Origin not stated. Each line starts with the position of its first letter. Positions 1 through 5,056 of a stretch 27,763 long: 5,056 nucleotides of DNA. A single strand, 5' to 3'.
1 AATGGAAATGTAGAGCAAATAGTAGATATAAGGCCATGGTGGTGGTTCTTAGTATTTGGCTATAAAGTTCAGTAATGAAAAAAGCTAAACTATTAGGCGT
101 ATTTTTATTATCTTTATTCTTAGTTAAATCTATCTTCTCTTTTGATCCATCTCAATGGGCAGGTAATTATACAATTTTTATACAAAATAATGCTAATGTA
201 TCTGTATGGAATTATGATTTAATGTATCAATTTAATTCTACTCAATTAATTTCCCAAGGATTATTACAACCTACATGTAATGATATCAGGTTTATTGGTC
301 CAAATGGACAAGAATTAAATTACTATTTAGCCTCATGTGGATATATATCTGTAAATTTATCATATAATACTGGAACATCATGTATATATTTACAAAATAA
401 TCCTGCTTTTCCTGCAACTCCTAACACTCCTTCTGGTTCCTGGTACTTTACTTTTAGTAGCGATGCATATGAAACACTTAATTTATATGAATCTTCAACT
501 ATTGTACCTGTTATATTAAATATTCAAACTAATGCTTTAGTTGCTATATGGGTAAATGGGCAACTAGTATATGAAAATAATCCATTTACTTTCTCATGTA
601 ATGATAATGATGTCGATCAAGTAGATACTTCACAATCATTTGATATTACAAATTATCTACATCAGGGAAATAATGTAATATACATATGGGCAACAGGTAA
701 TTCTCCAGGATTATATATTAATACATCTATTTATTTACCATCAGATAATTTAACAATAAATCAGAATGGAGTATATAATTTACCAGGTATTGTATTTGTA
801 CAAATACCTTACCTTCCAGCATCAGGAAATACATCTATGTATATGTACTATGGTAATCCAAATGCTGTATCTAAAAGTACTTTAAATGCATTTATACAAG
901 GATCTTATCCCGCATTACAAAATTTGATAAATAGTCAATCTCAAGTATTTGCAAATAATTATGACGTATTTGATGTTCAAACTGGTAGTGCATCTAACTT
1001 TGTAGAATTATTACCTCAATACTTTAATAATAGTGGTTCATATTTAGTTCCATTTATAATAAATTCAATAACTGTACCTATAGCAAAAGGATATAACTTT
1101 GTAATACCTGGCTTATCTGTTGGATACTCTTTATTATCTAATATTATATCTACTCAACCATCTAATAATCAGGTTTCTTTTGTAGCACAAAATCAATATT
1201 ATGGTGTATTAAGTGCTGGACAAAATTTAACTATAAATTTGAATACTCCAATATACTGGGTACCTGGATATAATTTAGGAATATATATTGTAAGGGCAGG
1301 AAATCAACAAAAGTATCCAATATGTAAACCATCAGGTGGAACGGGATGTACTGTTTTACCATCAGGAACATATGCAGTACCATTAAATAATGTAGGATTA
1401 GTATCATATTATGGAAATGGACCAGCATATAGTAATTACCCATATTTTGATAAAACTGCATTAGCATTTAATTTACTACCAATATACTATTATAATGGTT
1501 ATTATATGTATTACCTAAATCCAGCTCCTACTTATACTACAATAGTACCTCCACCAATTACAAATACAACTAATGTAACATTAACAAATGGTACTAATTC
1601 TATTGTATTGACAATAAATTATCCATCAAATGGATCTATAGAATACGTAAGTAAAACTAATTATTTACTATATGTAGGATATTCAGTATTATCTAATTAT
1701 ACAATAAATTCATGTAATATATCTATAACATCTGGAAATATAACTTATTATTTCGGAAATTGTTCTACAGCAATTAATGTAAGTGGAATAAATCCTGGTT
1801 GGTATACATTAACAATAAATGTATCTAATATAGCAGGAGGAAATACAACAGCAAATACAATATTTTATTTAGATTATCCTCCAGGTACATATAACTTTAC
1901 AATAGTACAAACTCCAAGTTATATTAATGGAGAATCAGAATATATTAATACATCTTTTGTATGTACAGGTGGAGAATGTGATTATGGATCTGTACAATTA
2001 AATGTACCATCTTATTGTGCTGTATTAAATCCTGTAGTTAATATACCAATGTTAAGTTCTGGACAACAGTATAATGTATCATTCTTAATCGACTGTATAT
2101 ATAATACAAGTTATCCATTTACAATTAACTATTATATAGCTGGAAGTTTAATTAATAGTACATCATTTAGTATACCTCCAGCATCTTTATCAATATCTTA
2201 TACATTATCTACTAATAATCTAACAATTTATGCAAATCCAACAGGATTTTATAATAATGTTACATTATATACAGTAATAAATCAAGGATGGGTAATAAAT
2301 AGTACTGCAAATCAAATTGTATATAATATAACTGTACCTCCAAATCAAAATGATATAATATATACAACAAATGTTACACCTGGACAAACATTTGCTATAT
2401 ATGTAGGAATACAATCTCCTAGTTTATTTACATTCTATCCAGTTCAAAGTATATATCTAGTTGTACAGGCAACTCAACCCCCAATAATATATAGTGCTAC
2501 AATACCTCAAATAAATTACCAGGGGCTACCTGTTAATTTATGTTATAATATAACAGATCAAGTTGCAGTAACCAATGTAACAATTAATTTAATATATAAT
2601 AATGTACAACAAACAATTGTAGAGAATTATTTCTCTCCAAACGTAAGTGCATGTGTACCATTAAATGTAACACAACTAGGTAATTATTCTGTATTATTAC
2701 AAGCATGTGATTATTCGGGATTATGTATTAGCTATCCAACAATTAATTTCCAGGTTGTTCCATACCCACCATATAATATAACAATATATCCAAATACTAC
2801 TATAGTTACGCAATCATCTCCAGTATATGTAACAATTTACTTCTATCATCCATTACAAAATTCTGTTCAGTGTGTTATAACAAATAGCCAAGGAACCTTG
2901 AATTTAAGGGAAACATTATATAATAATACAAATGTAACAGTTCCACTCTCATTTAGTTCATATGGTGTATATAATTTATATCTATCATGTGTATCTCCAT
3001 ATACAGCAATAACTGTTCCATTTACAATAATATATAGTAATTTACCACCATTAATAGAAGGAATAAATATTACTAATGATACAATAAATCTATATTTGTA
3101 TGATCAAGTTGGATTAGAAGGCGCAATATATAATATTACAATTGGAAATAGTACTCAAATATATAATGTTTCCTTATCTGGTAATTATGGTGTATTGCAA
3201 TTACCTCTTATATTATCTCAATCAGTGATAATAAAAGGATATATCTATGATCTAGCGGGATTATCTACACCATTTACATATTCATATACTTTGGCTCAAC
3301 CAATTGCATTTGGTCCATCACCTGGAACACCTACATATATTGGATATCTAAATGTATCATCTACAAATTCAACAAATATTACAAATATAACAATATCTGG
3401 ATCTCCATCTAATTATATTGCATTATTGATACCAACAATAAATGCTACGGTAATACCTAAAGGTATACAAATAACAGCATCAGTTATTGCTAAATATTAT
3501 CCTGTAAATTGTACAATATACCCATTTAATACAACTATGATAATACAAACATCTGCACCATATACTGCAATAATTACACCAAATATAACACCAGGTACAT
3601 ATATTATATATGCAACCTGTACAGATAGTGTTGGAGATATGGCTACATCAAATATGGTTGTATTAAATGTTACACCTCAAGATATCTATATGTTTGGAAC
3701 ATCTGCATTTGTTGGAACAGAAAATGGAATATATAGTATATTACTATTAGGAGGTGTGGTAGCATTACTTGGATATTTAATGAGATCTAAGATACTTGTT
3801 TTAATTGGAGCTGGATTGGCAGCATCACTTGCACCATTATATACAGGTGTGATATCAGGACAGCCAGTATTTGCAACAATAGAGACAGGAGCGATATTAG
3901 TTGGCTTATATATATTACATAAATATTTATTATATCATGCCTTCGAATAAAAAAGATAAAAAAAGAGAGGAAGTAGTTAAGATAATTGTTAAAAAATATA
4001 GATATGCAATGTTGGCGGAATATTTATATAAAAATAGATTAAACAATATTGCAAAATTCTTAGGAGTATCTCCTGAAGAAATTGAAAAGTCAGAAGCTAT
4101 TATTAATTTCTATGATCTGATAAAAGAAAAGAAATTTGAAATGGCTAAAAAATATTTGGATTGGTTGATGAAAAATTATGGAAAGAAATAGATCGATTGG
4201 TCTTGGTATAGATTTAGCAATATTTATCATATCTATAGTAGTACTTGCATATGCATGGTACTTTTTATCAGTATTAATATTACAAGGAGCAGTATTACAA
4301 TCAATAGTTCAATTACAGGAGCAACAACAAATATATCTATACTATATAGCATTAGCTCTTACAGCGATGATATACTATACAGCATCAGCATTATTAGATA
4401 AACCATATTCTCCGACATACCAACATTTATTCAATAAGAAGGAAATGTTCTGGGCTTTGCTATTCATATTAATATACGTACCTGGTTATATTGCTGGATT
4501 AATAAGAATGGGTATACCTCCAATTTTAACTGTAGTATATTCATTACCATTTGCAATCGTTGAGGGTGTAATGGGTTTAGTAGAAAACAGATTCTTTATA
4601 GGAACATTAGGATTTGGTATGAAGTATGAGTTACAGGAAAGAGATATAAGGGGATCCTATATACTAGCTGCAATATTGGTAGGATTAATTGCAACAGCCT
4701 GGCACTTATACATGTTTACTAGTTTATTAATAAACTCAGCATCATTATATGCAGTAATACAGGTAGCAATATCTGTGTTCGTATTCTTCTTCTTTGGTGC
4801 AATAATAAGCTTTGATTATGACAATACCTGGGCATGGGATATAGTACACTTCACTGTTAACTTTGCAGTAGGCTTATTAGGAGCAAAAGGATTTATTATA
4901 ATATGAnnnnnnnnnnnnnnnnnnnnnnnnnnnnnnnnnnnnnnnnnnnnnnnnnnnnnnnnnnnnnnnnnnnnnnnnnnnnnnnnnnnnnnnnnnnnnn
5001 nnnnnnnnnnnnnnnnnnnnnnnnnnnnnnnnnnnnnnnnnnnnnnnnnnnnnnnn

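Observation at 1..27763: Virus-like element dominated by a hyper-glycosylated secretome, with no recognisable capsid, packaging or integration genes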

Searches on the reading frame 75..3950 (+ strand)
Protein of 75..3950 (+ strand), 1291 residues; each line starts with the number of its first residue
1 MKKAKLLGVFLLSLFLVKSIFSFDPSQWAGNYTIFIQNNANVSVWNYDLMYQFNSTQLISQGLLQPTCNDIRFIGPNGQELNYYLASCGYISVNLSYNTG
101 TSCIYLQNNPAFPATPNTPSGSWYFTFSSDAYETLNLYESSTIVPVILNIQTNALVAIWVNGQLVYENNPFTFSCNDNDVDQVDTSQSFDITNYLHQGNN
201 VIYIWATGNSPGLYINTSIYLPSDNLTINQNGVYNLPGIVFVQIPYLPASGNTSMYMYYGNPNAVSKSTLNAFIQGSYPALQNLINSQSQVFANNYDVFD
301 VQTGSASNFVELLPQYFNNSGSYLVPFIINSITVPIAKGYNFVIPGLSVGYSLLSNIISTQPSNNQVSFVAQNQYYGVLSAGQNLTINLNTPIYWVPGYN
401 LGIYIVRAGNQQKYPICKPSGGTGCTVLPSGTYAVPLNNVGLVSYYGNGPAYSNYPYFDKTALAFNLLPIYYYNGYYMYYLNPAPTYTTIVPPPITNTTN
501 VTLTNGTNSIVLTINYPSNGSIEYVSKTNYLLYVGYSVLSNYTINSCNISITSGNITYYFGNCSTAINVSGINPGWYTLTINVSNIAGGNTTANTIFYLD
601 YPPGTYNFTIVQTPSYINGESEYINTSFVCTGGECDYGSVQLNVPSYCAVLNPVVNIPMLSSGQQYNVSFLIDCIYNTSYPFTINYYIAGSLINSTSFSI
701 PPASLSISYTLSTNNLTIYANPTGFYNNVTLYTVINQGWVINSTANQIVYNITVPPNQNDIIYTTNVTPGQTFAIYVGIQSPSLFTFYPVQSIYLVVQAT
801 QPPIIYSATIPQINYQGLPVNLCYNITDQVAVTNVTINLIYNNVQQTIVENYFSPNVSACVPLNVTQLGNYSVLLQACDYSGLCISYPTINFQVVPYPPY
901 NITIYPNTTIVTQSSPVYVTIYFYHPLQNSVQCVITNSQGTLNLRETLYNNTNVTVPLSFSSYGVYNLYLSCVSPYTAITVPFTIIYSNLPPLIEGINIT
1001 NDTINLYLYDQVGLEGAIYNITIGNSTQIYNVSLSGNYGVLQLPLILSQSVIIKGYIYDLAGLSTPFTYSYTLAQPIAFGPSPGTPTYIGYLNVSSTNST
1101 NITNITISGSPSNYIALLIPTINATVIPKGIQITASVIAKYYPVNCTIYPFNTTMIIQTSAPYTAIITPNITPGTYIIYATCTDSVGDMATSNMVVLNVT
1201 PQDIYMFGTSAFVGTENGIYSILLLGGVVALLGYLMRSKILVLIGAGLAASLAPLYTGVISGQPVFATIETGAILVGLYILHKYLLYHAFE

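Call 5: search_protein_families(library=pfam, max_evalue=0.01, proteins=[window:75-3950:+])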
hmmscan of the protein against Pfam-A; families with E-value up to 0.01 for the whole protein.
window:75-3950:+ (1291 aa): 1 family
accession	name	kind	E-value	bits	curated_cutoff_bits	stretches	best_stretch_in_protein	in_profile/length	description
PF10102.14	DUF2341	-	5.2e-05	24.1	23.4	1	238-268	29-59/84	Domain of unknown function (DUF2341)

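Call 11: find_encoding_contigs(protein=window:75-3950:+, flank=10000, max_places=10)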
Protein window:75-3950:+ (1291 aa): no gene with exactly this product is on record in the collection.

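Call 18: find_related_loci(query=window:75-3950:+, collection=genome_contigs, flank=10000)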
Query window:75-3950:+ (1291 aa) in genome_contigs; peptide patterns used: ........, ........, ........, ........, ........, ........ (x = any residue, [..] = any of these).
49 stretches matched a pattern; 3 encode a relative of the query (tblastn E <= 1e-3); 3 distinct loci.
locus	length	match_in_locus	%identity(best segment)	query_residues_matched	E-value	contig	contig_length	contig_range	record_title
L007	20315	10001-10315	56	25-271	9e-7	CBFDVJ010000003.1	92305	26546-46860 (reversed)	MAG TPA_asm: uncultured Archaeoglobales archaeon isolate SRR6823440_metabat2_82 genome assembly, contig: ERZ650341.46, w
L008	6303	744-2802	64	244-268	5e-5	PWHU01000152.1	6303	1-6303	MAG: Thermoplasmata archaeon isolate T1Sed10_113R1 T1-Sed10-C15970, whole genome shotgun sequence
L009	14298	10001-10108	42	240-275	8e-5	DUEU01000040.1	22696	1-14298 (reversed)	MAG TPA_asm: Dehalococcoidia bacterium isolate W111 Contig40, whole genome shotgun sequence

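Call 38: search_protein_families(library=phrogs, max_evalue=0.05, proteins=[window:75-3950:+])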
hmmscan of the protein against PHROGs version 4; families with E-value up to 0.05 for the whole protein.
window:75-3950:+ (1291 aa): 0 families

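Call 65: list_cluster_members(proteins=[window:75-3950:+, window:4178-4906:+, window:4903-6327:+, window:10847-13738:+, window:18163-20886:+, window:22507-24078:+, window:25811-26149:+, window:20887-21573:-, window:13795-14235:+, window:21713-21919:+])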
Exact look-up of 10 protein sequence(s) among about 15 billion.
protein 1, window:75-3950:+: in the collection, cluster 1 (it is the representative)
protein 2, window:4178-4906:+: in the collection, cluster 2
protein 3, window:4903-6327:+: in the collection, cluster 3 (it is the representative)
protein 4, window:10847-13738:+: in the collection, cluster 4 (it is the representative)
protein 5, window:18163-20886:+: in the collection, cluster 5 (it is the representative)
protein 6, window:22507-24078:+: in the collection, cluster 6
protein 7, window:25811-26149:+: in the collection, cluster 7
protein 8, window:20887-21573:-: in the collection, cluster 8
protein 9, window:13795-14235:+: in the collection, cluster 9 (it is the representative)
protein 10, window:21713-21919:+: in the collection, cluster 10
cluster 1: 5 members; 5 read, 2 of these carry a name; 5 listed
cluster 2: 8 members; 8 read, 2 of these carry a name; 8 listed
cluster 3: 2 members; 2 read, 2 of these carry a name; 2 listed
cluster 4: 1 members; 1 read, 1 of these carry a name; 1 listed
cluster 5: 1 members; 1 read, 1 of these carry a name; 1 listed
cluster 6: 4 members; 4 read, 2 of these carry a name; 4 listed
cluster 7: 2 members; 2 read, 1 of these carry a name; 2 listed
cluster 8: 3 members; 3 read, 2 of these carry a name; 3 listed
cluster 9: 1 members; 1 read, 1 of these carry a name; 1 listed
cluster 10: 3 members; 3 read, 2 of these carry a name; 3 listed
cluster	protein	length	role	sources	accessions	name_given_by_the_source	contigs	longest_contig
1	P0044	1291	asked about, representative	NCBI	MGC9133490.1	MAG: hypothetical protein ACP5GJ_03780 [Nanopusillaceae archaeon]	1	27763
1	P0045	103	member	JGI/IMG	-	hypothetical protein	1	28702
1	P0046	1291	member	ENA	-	-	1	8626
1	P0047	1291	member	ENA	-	-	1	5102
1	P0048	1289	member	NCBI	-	-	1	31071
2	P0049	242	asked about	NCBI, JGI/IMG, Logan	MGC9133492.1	MAG: hypothetical protein ACP5GJ_03790 [Nanopusillaceae archaeon] | phosphate starvation-inducible membrane PsiE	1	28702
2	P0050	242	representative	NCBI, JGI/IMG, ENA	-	-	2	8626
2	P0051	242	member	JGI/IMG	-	hypothetical protein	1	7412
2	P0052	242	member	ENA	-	-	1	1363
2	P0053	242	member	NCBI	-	-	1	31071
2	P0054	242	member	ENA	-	-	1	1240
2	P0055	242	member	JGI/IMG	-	-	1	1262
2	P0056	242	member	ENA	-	-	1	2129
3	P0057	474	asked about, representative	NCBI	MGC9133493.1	MAG: hypothetical protein ACP5GJ_03795 [Nanopusillaceae archaeon]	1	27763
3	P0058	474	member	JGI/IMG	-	hypothetical protein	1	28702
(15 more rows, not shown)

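Call 66: find_encoding_contigs(protein=P0047, flank=10000, max_places=5)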
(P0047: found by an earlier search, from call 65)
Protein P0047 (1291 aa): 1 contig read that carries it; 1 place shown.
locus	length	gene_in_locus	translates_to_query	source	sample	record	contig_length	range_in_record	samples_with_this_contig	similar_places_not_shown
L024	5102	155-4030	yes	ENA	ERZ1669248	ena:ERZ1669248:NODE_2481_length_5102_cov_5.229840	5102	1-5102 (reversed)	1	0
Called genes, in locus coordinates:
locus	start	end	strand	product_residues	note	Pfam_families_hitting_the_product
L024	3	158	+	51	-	?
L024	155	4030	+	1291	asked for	PF10102:DUF2341 (faint)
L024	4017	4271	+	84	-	-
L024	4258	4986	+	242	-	-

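Call 118: find_related_loci(query=A8, collection=viral_contigs, flank=10000)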
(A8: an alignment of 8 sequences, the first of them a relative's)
Query A8 (963 aa) in viral_contigs; peptide patterns used: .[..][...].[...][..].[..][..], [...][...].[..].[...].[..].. (x = any residue, [..] = any of these).
77 stretches matched a pattern, but none encodes a relative of the query by tblastn (E <= 1e-3).

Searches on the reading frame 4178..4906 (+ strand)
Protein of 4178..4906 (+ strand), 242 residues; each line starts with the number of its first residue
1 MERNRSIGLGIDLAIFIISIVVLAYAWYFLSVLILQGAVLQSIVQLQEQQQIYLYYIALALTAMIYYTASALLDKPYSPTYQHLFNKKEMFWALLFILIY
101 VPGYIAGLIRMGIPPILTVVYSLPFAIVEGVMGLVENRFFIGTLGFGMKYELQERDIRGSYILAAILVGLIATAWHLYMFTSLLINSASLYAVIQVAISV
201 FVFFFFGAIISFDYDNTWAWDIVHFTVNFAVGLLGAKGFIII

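Call 5: search_protein_families(library=pfam, max_evalue=0.01, proteins=[window:4178-4906:+])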
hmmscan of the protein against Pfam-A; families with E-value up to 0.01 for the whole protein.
window:4178-4906:+ (242 aa): 0 families

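Call 17: find_encoding_contigs(protein=window:4178-4906:+, flank=10000, max_places=10)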
Protein window:4178-4906:+ (242 aa): 2 contigs read that carry it; 2 places shown.
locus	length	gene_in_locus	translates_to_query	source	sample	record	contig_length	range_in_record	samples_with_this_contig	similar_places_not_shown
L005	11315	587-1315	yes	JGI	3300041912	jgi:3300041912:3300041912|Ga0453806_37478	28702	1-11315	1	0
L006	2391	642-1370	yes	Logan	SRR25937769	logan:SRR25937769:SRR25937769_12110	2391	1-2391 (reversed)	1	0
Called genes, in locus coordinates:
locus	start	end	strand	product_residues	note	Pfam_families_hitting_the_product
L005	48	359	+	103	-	-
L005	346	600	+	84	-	-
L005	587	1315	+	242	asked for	-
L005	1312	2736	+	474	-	-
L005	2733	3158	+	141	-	-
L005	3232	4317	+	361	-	-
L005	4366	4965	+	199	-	-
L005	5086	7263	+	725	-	-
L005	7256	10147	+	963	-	-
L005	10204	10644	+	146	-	-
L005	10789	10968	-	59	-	-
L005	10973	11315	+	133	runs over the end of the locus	-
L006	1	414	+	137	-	?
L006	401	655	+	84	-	-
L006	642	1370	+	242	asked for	-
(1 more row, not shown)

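Call 37: search_protein_families(library=phrogs, max_evalue=0.05, proteins=[window:4178-4906:+])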
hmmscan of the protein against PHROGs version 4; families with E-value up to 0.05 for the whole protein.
window:4178-4906:+ (242 aa): 0 families
